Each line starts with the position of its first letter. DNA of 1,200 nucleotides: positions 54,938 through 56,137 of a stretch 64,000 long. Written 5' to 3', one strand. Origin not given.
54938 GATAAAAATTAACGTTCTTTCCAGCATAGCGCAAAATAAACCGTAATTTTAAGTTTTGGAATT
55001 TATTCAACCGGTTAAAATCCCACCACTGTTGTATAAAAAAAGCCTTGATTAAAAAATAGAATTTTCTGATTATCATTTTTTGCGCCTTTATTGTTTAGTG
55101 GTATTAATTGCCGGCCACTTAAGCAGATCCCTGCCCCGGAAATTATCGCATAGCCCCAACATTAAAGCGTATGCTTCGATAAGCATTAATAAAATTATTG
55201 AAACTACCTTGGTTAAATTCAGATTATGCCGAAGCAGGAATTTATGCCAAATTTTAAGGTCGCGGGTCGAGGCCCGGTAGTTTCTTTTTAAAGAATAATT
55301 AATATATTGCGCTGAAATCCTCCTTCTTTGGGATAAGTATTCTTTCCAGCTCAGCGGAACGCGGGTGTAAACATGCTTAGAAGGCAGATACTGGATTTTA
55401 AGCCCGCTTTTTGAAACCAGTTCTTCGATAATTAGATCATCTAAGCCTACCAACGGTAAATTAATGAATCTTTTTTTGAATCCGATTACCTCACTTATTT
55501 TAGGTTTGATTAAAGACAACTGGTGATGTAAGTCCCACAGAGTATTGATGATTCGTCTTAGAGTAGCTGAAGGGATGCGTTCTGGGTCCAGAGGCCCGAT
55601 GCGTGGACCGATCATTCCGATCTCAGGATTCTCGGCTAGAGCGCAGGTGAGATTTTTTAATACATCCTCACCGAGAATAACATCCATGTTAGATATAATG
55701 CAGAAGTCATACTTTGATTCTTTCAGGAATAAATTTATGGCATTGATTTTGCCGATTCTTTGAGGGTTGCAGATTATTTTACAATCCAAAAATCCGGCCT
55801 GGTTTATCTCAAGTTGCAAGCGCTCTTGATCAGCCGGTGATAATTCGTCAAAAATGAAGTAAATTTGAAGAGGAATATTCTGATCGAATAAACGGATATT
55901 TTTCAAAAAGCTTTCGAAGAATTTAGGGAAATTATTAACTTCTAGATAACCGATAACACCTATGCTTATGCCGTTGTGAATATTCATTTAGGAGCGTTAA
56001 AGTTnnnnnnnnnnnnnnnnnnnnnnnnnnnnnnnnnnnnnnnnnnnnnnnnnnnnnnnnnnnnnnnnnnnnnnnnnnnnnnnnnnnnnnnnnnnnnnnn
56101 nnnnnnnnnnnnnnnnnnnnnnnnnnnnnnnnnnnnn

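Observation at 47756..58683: Ten-gene minus-strand operon with three radical SAM enzymes, an adenylating enzyme and a GT2/GT-C pair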

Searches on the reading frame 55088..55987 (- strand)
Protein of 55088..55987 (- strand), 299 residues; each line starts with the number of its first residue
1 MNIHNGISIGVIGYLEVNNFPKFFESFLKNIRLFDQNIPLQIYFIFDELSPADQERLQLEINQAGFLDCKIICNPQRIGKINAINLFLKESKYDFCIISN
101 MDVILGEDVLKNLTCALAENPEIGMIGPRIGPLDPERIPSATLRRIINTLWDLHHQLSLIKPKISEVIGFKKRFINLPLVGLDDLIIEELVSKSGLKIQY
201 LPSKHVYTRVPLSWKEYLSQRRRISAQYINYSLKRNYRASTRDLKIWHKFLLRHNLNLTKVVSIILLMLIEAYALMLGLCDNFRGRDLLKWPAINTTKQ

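Call 4: search_protein_families(library=pfam, proteins=[window:55088-55987:-], max_evalue=0.01)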
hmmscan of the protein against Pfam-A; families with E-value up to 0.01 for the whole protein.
window:55088-55987:- (299 aa): 4 families
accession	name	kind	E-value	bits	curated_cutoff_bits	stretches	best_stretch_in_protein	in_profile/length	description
PF13632.12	Glyco_trans_2_3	-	4e-05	24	27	1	192-276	107-188/198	Glycosyl transferase family group 2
PF00535.33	Glycos_transf_2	-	0.00014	22.3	23.3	1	8-135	1-121/168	Glycosyl transferase family 2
PF13506.12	Glyco_transf_21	-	0.00094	19.1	21.7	1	71-153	13-90/174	Glycosyl transferase family 21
PF13641.12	Glyco_tranf_2_3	-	0.0042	17.6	27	0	179-223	183-226/230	Glycosyltransferase like family 2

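Call 5: search_protein_families(library=ncbifam, proteins=[window:55088-55987:-], max_evalue=0.01)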
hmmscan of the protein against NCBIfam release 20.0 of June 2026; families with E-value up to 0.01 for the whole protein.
window:55088-55987:- (299 aa): 2 families
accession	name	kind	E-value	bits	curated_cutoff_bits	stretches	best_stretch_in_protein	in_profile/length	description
TIGR04242.1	nodulat_NodC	equivalog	0.00074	18.6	550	0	25-125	65-163/395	chitooligosaccharide synthase NodC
TIGR03472.1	HpnI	equivalog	0.006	15.5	310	1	67-126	98-159/373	bacteriohopanetetrol glucosamine biosynthesis glycosyltransferase HpnI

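Call 64: search_solved_structures(query=window:55088-55987:-, max_evalue=1)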
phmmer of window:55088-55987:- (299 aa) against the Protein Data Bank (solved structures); distinct sequences matched with E-value up to 1: 0.

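Call 67: search_protein_families(library=padloc, proteins=[window:55088-55987:-], max_evalue=0.001)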
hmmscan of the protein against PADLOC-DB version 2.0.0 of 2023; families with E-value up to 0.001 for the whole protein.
window:55088-55987:- (299 aa): 0 families
